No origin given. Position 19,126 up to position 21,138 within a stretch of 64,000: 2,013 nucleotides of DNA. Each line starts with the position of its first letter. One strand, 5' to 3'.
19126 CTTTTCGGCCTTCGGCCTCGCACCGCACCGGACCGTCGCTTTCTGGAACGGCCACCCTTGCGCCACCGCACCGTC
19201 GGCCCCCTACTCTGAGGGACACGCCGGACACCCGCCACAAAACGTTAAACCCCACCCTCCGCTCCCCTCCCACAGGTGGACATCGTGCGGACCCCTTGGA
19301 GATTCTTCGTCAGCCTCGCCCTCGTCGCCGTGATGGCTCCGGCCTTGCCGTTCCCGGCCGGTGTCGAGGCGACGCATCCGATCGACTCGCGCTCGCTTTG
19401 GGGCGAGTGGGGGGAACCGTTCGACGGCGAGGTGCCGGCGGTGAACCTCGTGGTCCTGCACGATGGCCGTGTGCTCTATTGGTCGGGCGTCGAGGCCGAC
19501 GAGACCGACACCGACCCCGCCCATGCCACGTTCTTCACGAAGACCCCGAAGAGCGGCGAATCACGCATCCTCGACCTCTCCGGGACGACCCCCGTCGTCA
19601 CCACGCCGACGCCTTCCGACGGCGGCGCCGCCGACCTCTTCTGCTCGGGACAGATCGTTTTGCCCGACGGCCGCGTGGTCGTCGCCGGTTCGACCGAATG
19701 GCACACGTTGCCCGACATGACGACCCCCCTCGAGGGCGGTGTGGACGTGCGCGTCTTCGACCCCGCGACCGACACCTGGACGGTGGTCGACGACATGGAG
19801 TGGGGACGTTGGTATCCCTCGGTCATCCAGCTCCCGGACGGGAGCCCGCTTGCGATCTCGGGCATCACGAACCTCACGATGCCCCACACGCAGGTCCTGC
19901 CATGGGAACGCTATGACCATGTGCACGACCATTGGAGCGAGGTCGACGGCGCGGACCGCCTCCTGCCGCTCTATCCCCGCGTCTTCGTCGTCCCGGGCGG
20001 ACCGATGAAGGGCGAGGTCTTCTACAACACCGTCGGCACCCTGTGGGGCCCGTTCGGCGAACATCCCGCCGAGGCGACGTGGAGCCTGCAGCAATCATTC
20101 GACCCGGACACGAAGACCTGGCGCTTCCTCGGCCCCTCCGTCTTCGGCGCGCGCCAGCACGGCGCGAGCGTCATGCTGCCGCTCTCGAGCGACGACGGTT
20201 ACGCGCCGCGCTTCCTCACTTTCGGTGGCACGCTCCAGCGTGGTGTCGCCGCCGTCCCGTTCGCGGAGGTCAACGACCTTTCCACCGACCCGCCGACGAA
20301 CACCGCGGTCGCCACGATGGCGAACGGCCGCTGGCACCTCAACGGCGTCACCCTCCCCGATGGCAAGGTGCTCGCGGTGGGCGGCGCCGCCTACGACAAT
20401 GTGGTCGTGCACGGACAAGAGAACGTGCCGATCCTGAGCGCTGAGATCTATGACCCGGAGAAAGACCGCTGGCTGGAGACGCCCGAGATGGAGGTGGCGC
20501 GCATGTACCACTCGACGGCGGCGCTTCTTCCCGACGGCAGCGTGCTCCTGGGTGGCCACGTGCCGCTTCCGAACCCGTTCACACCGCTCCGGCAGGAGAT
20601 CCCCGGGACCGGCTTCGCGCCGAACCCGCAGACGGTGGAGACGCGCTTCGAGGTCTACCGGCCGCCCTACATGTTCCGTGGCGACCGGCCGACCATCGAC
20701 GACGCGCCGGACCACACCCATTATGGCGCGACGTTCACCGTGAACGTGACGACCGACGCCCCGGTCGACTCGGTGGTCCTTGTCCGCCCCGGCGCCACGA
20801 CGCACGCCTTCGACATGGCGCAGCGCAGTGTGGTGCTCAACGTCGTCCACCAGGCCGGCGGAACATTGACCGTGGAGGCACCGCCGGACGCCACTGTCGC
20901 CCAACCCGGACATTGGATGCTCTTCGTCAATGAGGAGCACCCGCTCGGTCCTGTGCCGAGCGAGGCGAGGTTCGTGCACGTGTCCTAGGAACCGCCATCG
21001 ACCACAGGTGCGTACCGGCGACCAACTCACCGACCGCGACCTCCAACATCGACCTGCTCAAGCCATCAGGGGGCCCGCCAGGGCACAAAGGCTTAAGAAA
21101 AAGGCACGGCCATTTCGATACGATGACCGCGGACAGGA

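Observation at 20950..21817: Small lower-GC insertion carrying a degenerate Doc/Fic-like gene, flanked by 39-bp direct repeats that duplicate the oxidase gene 3' end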

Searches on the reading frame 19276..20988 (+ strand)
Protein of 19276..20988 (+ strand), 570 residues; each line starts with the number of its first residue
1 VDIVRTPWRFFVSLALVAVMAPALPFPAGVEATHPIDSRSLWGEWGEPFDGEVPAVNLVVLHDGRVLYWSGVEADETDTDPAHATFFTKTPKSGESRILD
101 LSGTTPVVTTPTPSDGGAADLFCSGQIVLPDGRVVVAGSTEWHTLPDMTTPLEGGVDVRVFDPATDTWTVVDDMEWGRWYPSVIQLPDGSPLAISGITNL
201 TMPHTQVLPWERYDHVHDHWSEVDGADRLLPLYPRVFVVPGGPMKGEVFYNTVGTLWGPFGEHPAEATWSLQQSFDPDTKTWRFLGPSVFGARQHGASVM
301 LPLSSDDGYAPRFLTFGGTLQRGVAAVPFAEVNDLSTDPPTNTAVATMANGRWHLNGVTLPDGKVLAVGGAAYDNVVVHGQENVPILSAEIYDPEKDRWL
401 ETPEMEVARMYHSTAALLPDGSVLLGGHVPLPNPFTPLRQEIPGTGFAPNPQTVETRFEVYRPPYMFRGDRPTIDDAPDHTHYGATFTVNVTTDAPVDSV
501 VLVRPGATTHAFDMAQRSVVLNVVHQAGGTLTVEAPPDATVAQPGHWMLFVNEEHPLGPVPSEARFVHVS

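Call 4: search_protein_families(library=pfam, proteins=[window:19276-20988:+], max_evalue=1)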
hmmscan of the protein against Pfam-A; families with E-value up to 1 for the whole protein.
window:19276-20988:+ (570 aa): 11 families
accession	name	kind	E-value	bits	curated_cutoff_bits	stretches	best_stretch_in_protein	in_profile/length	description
PF09118.17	GO-like_E_set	-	3.1e-24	85.6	25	1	471-569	1-100/100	Galactose oxidase-like, Early set domain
PF13964.12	Kelch_6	-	1.5e-13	50.6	25.3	2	355-409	4-50/50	Kelch motif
PF07250.17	Glyoxal_oxid_N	-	1.1e-08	35.1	37.5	1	119-206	65-145/243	Glyoxal oxidase N-terminus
PF07646.21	Kelch_2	-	6e-08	32.7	21.3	1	358-405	7-47/48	Kelch motif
PF01344.31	Kelch_1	-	6.7e-07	29.1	20.1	2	357-405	6-45/46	Kelch motif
PF13415.12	Kelch_3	-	1e-05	26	22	1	392-416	23-47/48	Galactose oxidase, central domain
PF25210.1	Kelch_FKB95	-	0.00038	20.6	70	0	367-415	40-86/268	FKB95, Kelch-repeats domain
PF17164.10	DUF5122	-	0.00065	20.3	27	0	130-141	2-13/36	Domain of unknown function (DUF5122) beta-propeller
PF13861.12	FLgD_tudor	-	0.1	13.2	26.9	0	452-502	17-36/58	FlgD Tudor-like domain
PF24981.1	Beta-prop_ATRN-LZTR1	-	0.19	11.4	50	0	260-427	113-279/289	Attractin/LZTR1 beta-propeller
PF21848.1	DUF6907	-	0.46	11.5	26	0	475-532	28-89/116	Domain of unknown function (DUF6907)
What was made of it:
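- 19276..20988 (+): Copper-radical (glyoxal/galactose-oxidase-like, GlxA-type) oxidase gene, intact at 570 aa. It is the target gene, and its last 12 codons plus stop form repeat copy 1. Pfam Glyoxal_oxid_N, Kelch and GO-like_E_set, the last matched over residues 471-569 and profile positions 1-100/100 (call 4).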

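Call 8: find_encoding_contigs(protein=window:19276-20988:+, flank=10000, max_places=10)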
Protein window:19276-20988:+ (570 aa): no gene with exactly this product is on record in the collection.

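Call 9: find_related_loci(query=window:19276-20988:+, collection=genome_contigs, flank=6000)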
Query window:19276-20988:+ (570 aa) in genome_contigs; peptide patterns used: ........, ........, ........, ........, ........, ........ (x = any residue, [..] = any of these).
53 stretches matched a pattern; 11 encode a relative of the query (tblastn E <= 1e-3); 11 distinct loci.
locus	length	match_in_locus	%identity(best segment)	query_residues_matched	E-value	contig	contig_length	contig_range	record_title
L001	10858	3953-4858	31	119-434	4e-10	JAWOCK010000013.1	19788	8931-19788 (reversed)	MAG: Thermoplasmatota archaeon isolate BLK5-1.bin.203 k191_481964, whole genome shotgun sequence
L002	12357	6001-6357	37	90-417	2e-9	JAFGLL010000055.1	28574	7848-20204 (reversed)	MAG: Thermoplasmatota archaeon isolate Zod_Metabat.400 k87_6700105, whole genome shotgun sequence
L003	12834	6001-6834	24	106-429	9e-9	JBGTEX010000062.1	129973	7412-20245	MAG: Pyrinomonadaceae bacterium isolate JTS-RE178 k141_10902389, whole genome shotgun sequence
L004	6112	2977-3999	35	37-427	1e-8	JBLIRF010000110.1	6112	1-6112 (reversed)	MAG: Thermoplasmatota archaeon isolate MG2_202303_bin_37 MG2_202303_bin_37_scaffold_110, whole genome shotgun sequence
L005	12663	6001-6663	33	312-437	4e-6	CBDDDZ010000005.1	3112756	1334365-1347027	MAG: Candidatus Latescibacterota bacterium isolate 2fef8444-24d4-470e-a0f0-8c307ac56c94 genome assembly, contig: contig_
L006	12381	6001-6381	33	303-429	1e-5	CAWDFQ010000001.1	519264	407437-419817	MAG: uncultured delta proteobacterium isolate MFD05942.bin.2.61 genome assembly, contig: contig_10346, whole genome shot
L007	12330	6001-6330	32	312-430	1e-5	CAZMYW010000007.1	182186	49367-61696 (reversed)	MAG TPA_asm: uncultured Nitrospirota bacterium isolate binchicken_co165_411 genome assembly, contig: k141_2456848, whole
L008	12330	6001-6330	33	312-430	2e-5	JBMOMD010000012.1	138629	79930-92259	MAG: Nitrospirota bacterium isolate Betzabe_MAG041 MAG041_12, whole genome shotgun sequence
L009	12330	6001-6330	33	312-430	3e-5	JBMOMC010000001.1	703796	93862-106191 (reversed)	MAG: Nitrospirota bacterium isolate Betzabe_MAG040 MAG040_1, whole genome shotgun sequence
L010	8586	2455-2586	42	386-430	8e-5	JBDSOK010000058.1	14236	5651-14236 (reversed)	MAG: Nitrospiria bacterium isolate cluster1_bin.438 k127_13098273, whole genome shotgun sequence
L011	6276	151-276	45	388-429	3e-4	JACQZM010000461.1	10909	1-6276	MAG: Candidatus Riflebacteria bacterium isolate NC_groundwater_1567_Pr4_S-0.65um_68_8 SR1-18-Sp65_coassembly_scaffold_35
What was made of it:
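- Tried and rejected: A genome_contigs scan with the oxidase found only relatives at 24-45% identity (call 9).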

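Call 19: find_homologous_proteins(query=window:19276-20988:+, max_evalue=1e-30)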
Query window:19276-20988:+ (570 aa): 1354 proteins with E <= 1e-30 among 8000 candidates; the best 120 are listed.
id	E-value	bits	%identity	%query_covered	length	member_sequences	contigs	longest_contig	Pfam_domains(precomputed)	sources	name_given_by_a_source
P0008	0.0e+0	1327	100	100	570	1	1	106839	PF07646.22,PF07250.18,PF09118.18,PF01344.32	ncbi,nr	ncbi:MAG: DUF1929 domain-containing protein [Euryarchaeota archaeon]|nr:DUF1929 domain-containing pr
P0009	1.2e-220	752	60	99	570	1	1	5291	PF07250.18,PF09118.18,PF24981.2,PF01344.32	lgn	-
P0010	1.7e-216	738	61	98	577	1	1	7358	PF07250.18,PF13964.13,PF09118.18,PF01344.32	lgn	-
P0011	4.8e-214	730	63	92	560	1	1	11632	PF07250.18,PF13964.13,PF09118.18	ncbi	-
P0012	5.7e-214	730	64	93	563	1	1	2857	PF07646.22,PF07250.18,PF13964.13,PF09118.18,PF01344.32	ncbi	-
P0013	8.9e-209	713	61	93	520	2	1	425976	PF07250.18,PF09118.18,PF01344.32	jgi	jgi:hypothetical protein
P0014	3.0e-208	711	61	93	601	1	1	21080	PF07646.22,PF07250.18,PF13964.13,PF09118.18,PF01344.32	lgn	-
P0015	2.5e-207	708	60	92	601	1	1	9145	PF07646.22,PF07250.18,PF13964.13,PF09118.18,PF01344.32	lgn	-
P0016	2.4e-201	688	60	93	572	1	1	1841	PF07250.18,PF13964.13,PF09118.18,PF24981.2,PF01344.32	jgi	jgi:hypothetical protein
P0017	1.8e-199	682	60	93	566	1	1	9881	PF07250.18,PF09118.18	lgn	-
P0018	2.6e-198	678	56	96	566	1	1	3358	PF07250.18,PF09118.18,PF24981.2,PF01344.32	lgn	-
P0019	4.4e-198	678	59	93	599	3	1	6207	PF07250.18,PF13964.13,PF09118.18,PF01344.32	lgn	-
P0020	4.4e-197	674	58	94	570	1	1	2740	PF07250.18,PF09118.18,PF01344.32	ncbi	-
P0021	4.6e-195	668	56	97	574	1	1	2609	PF07250.18,PF13964.13,PF09118.18,PF01344.32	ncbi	-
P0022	1.8e-193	662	57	92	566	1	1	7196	PF07250.18,PF13964.13,PF09118.18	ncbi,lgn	-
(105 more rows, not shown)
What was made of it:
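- On Site-specifically integrated element (att-flanked, tyrosine-recombinase type) or CIME-like remnant: The nearest orthologues are 60-64% identical (calls 9, 19).
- The family is large, with 1354 hits at E<=1e-30 (call 19).
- Tried and rejected: The protein search gave a best non-self hit of 64% identity (call 19).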

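Call 26: find_encoding_contigs(protein=P0013, flank=6000, max_places=2)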
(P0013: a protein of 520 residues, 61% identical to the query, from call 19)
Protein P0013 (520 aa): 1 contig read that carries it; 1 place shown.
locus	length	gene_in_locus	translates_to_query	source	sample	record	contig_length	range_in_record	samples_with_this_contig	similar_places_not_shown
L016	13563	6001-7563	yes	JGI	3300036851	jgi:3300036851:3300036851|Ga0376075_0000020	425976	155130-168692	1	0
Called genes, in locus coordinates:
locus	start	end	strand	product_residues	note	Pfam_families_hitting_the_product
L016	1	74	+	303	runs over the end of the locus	PF00294:PfkB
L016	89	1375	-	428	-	PF01979:Amidohydro_1, PF07969:Amidohydro_3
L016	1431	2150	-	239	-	-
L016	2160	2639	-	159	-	-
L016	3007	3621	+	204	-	PF02568:ThiI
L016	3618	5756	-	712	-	-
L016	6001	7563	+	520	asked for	PF01344:Kelch_1 (faint), PF07250:Glyoxal_oxid_N, PF09118:GO-like_E_set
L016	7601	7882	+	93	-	-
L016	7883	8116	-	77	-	-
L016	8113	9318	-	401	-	PF00266:Aminotran_5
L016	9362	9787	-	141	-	PF00013:KH_1 (faint), PF07650:KH_2 (weak), PF13083:KH_KhpA-B (faint), PF26594:KH_NusA_2nd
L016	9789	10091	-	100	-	PF01248:Ribosomal_L7Ae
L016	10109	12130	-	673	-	PF00633:HHH (faint), PF04998:RNA_pol_Rpb1_5, PF10391:DNA_pol_lambd_f (faint), PF14520:HHH_5 (weak), PF21999:IMS_HHH_1 (faint), PF12826:HHH_2 (weak), PF14520:HHH_5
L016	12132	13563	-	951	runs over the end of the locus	PF04997:RNA_pol_Rpb1_1, PF00623:RNA_pol_Rpb1_2, PF04983:RNA_pol_Rpb1_3, PF05000:RNA_pol_Rpb1_4, PF04998:RNA_pol_Rpb1_5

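Call 27: find_encoding_contigs(protein=P0011, flank=6000, max_places=2)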
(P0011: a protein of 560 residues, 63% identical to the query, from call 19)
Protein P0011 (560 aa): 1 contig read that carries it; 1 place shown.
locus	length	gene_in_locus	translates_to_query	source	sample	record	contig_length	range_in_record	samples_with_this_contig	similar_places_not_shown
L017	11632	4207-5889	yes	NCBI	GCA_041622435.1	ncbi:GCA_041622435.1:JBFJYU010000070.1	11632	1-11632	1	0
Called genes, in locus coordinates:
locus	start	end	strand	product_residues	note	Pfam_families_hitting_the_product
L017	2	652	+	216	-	?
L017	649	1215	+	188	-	PF01066:CDP-OH_P_transf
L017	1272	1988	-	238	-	PF01592:NifU_N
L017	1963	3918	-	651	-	-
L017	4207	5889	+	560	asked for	PF07250:Glyoxal_oxid_N, PF13964:Beta-prop_Calicin (faint), PF09118:GO-like_E_set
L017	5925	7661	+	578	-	PF07646:Kelch_2 (faint), PF13964:Beta-prop_Calicin (faint), PF07250:Glyoxal_oxid_N, PF09118:GO-like_E_set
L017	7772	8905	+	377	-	-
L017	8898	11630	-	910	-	?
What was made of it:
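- Tandem oxidase paralogues exist in relative L017 (call 27).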

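Call 28: find_encoding_contigs(protein=P0014, flank=6000, max_places=2)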
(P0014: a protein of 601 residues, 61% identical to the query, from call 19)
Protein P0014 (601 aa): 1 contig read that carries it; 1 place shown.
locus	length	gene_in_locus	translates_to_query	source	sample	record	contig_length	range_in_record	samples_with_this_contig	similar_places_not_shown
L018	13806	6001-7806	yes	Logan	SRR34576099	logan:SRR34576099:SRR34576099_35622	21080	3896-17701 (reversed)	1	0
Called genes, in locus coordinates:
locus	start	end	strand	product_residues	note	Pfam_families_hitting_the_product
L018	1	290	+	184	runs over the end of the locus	-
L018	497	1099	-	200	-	PF02441:Flavoprotein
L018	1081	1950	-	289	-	PF01040:UbiA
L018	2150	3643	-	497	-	PF20695:UbiD_N, PF01977:UbiD, PF20696:UbiD_C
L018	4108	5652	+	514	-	-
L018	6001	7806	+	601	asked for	PF07646:Kelch_2 (faint), PF01344:Kelch_1 (faint), PF13964:Beta-prop_Calicin (faint), PF07250:Glyoxal_oxid_N, PF09118:GO-like_E_set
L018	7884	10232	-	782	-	PF01022:HTH_5 (faint), PF12840:HTH_20 (faint), PF24266:HTH_HVO_0163_N, PF12802:MarR_2, PF13412:HTH_24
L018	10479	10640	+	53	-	-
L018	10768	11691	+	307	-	PF01842:ACT (weak), PF13740:ACT_6 (weak), PF00551:Formyl_trans_N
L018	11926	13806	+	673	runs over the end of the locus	PF00082:Peptidase_S8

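Call 50: find_encoding_contigs(protein=P0009, flank=6000, max_places=2)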
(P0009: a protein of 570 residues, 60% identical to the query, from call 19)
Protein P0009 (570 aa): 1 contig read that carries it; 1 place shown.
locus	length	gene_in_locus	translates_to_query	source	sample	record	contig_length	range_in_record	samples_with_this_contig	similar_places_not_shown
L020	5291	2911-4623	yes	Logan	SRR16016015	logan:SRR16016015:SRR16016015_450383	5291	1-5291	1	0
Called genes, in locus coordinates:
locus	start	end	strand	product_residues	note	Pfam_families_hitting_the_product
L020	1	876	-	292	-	?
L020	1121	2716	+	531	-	-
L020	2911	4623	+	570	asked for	PF24981:Beta-prop_ATRN-LZTR1 (faint), PF01344:Kelch_1 (faint), PF07250:Glyoxal_oxid_N, PF09118:GO-like_E_set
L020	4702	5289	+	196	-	?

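Call 51: find_encoding_contigs(protein=P0010, flank=6000, max_places=2)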
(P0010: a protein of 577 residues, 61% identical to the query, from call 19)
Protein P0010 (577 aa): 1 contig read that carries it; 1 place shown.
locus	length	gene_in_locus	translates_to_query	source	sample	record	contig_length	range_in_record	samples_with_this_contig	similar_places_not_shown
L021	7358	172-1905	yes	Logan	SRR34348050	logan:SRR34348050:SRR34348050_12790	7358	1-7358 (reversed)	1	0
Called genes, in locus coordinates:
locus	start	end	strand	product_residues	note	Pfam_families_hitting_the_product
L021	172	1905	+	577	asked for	PF01344:Kelch_1 (faint), PF13964:Beta-prop_Calicin (faint), PF07250:Glyoxal_oxid_N, PF09118:GO-like_E_set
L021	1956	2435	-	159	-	-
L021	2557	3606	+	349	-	PF02812:ELFV_dehydrog_N, PF02826:2-Hacid_dh_C (faint), PF00208:ELFV_dehydrog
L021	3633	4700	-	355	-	PF12679:ABC2_membrane_2, PF12698:ABC2_membrane_3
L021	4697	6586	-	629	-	-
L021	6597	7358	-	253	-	?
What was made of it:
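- The nearest oxidase orthologues are 60-64% identical (call 19), and their downstream synteny differs or has other filler (calls 26-28, 50, 51).
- Tried and rejected: Five orthologous loci had different downstream genes, and one (L021) had the same two gene blocks with other filler between them (calls 26-28, 50, 51).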

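Call 76: search_protein_families(library=ncbifam, proteins=[window:19276-20988:+], max_evalue=0.01)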
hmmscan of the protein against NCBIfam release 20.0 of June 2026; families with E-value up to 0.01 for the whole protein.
window:19276-20988:+ (570 aa): 2 families
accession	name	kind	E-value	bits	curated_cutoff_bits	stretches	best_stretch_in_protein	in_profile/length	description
NF052501.1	RdCuOxGlxASco2837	equivalog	3.2e-66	223.9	800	2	160-569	269-644/645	radical copper oxidase GlxA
TIGR02608.1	delta_60_rpt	domain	1.1e-05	25.1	76.5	0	128-141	8-21/55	delta-60 repeat domain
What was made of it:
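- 19276..20988 (+): NCBIfam radical copper oxidase GlxA, 3e-66 (call 76).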
